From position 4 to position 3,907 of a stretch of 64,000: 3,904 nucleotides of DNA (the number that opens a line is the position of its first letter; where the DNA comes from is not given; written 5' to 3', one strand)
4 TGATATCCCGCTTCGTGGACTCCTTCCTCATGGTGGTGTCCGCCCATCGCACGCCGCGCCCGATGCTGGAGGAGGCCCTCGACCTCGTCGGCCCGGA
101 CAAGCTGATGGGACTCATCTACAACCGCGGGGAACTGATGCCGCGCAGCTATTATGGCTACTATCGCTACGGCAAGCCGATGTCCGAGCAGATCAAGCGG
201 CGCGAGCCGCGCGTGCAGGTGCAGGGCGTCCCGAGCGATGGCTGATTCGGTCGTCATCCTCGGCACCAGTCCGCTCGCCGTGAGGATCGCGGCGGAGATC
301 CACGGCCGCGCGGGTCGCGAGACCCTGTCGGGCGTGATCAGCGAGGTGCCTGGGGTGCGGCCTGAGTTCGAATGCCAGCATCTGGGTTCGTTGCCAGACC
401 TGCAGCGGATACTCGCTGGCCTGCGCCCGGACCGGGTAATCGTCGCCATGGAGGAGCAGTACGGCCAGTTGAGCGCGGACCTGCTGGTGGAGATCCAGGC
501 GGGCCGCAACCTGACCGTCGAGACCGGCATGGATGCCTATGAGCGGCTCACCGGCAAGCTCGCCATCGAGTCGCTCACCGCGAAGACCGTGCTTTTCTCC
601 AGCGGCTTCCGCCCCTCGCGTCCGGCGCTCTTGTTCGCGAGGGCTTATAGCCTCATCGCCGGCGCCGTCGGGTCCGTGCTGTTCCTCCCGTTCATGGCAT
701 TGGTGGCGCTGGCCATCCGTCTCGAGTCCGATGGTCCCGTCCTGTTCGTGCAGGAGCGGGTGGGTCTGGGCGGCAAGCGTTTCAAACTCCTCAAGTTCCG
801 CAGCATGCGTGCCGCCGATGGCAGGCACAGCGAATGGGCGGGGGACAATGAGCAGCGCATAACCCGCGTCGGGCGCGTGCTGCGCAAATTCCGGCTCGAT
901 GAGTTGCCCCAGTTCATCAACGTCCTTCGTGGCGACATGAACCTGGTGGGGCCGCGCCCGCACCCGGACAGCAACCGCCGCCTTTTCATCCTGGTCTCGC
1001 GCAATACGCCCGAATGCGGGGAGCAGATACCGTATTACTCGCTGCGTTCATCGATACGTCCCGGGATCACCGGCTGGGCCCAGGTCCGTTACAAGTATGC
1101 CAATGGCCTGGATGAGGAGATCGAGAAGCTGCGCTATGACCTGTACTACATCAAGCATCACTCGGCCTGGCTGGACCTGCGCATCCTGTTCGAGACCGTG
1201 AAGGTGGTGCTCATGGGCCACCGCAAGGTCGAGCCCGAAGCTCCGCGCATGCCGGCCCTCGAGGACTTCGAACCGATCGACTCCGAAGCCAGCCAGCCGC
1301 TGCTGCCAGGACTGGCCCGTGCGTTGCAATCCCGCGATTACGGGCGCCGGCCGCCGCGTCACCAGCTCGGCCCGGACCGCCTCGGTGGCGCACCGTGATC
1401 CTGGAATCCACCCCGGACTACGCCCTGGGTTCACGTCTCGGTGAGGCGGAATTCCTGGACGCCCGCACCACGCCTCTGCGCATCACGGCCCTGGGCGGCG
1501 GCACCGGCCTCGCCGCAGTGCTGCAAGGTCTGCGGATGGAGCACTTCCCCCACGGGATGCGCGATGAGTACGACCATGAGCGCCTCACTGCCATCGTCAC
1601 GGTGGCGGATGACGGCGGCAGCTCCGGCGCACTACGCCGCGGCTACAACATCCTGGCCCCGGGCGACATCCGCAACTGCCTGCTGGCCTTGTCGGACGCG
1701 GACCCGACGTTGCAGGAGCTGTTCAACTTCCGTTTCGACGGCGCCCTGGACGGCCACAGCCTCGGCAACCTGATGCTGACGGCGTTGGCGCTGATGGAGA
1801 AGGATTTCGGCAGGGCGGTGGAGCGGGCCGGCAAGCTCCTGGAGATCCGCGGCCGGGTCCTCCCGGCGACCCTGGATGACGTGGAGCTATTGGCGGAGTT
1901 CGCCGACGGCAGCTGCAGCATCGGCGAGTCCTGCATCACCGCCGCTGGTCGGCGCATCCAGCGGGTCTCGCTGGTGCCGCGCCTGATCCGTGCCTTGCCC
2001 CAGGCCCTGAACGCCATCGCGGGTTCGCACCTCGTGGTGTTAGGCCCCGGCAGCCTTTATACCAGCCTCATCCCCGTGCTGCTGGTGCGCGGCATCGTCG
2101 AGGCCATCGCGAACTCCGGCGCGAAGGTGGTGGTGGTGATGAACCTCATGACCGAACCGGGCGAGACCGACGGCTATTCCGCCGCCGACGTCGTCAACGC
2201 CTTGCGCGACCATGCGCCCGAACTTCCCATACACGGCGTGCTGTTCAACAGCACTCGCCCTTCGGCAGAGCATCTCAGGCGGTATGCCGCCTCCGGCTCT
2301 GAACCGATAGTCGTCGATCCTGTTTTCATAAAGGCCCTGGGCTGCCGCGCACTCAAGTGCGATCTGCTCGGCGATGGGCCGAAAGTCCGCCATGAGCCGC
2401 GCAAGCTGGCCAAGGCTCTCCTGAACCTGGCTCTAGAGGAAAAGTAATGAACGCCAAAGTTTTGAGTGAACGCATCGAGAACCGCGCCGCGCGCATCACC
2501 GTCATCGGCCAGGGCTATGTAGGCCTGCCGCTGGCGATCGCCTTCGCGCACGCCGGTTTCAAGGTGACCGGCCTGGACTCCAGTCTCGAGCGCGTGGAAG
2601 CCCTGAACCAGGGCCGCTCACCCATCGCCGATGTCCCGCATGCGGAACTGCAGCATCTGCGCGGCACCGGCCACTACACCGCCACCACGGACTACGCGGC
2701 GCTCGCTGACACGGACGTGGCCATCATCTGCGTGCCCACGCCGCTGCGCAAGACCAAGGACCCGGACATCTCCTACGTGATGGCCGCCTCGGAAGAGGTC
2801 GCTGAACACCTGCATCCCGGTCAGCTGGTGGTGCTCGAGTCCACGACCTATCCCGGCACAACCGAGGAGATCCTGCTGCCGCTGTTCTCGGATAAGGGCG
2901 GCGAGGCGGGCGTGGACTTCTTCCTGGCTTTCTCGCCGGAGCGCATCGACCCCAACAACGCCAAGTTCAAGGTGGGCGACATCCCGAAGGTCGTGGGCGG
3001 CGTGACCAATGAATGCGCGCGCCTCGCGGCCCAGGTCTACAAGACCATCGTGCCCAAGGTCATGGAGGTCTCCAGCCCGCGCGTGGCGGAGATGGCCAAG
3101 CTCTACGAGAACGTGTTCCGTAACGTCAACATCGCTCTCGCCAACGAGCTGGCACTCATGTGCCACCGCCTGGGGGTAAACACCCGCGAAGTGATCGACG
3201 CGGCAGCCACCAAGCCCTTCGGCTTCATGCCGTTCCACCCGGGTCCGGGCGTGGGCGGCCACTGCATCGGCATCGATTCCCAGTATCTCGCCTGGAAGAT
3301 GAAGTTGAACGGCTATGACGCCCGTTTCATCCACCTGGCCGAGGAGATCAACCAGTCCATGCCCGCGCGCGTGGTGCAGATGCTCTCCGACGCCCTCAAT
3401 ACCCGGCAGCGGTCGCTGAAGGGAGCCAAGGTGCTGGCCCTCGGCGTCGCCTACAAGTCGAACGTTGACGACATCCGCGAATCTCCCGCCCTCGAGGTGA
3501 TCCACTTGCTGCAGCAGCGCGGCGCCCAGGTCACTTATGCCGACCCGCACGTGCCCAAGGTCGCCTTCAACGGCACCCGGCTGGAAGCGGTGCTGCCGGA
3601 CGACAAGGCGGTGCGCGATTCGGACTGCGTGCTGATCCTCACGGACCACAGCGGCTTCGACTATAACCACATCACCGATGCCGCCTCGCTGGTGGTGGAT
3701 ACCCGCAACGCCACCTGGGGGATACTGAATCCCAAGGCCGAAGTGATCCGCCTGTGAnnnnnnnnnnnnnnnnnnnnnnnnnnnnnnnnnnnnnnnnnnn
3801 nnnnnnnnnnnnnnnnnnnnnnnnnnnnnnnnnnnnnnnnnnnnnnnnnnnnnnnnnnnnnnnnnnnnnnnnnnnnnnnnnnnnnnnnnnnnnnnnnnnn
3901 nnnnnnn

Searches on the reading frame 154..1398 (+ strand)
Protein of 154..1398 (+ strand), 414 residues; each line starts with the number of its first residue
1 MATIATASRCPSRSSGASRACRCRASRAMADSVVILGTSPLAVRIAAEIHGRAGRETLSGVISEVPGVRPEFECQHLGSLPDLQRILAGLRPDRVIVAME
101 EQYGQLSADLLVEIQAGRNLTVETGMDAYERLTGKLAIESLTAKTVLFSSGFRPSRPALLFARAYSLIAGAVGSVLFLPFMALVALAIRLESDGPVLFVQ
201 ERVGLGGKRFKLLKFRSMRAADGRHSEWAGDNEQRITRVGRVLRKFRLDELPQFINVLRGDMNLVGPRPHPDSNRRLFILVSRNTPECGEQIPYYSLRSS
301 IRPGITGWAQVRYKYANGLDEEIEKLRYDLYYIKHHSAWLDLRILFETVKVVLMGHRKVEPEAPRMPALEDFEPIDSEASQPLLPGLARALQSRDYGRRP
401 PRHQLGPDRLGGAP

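Call 22: search_protein_families(library=pfam, proteins=[window:154-1398:+], max_evalue=0.001)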
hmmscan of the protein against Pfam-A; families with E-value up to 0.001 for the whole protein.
window:154-1398:+ (414 aa): 1 family
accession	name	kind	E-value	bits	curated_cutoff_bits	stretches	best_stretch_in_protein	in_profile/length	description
PF02397.22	Bac_transf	-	2.2e-61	206.9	27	1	163-353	2-178/179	Bacterial sugar transferase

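Call 45: search_protein_families(library=ncbifam, proteins=[window:154-1398:+], max_evalue=1e-10)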
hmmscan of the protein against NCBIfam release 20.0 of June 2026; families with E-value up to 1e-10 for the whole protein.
window:154-1398:+ (414 aa): 10 families
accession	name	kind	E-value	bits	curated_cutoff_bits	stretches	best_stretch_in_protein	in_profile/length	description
TIGR03025.1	EPS_sugtrans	subfamily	1.6e-88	297.9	295.55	1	17-356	112-442/445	exopolysaccharide biosynthesis polyprenyl glycosylphosphotransferase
TIGR03013.1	EpsB_2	subfamily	9.9e-84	281.9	393.35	1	24-356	117-440/443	TIGR03013 family XrtA/PEP-CTERM system glycosyltransferase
TIGR03023.1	WcaJ_sugtrans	equivalog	2.8e-72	244.5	410.75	1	19-355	118-449/453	undecaprenyl-phosphate glucose phosphotransferase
TIGR03022.1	WbaP_sugtrans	subfamily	3.3e-49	168.4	403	1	73-355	170-452/456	undecaprenyl-phosphate galactose phosphotransferase WbaP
NF050817.1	PolSacchBiosHfsE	equivalog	1.5e-43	149.2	750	1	93-357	204-463/467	polysaccharide biosynthesis protein HfsE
NF007518.0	PRK10124.1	equivalog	1.7e-42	145.8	684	1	160-349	272-454/464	undecaprenyl-phosphate glucose phosphotransferase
NF041877.1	EPS_EpsZ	equivalog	2.2e-39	135.4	800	1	28-356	132-456/459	exopolysaccharide biosynthesis polyisoprenyl-phosphate hexose-1-phosphate transferase EpsZ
NF052601.1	undeca_RfbP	equivalog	5.7e-35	120.7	330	1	232-356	131-239/244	undecaprenyl-phosphate galactose phosphotransferase family protein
NF011751.0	PRK15204.1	equivalog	3.5e-24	85.3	907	1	161-354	279-471/476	undecaprenyl-phosphate galactose phosphotransferase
NF045514.1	glycotran_HepC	equivalog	1.1e-22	80.4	140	1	160-269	115-211/220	heterocyst development glycosyltransferase HepC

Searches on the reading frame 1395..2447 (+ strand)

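Call 22: search_protein_families(library=pfam, proteins=[window:1395-2447:+], max_evalue=0.001)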
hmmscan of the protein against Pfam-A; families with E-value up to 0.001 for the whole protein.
window:1395-2447:+ (350 aa): 1 family
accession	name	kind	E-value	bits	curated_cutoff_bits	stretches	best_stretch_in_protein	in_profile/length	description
PF01933.23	CofD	-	1.4e-92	310.4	30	1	30-324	1-289/290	2-phospho-L-lactate transferase CofD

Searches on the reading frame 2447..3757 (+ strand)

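Call 22: search_protein_families(library=pfam, proteins=[window:2447-3757:+], max_evalue=0.001)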
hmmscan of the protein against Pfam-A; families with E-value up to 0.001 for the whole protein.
window:2447-3757:+ (436 aa): 8 families
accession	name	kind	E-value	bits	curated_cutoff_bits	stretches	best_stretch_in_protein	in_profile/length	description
PF03721.20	UDPG_MGDP_dh_N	-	4.1e-47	160.6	27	1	16-192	2-181/187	UDP-glucose/GDP-mannose dehydrogenase family, NAD binding domain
PF00984.24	UDPG_MGDP_dh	-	1.8e-30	105.3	25.4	1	213-303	2-93/94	UDP-glucose/GDP-mannose dehydrogenase family, central domain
PF03720.21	UDPG_MGDP_dh_C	-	4.3e-24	85.3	30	1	331-422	2-100/103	UDP-glucose/GDP-mannose dehydrogenase family, UDP binding domain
PF03446.21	NAD_binding_2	-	3.3e-08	34.1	21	1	16-142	1-103/161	NAD binding domain of 6-phosphogluconate dehydrogenase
PF02737.24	3HCDH_N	-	8.2e-05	23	22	1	17-96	2-86/180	3-hydroxyacyl-CoA dehydrogenase, NAD binding domain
PF02558.23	ApbA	-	0.0002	21.5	22.2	1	17-98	1-76/150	Ketopantoate reductase PanE/ApbA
PF01210.29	NAD_Gly3P_dh_N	-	0.00045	20.7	23.1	0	17-98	2-79/158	NAD-dependent glycerol-3-phosphate dehydrogenase N-terminus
PF00070.33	Pyr_redox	-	0.00051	20.9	22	0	16-41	1-26/82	Pyridine nucleotide-disulphide oxidoreductase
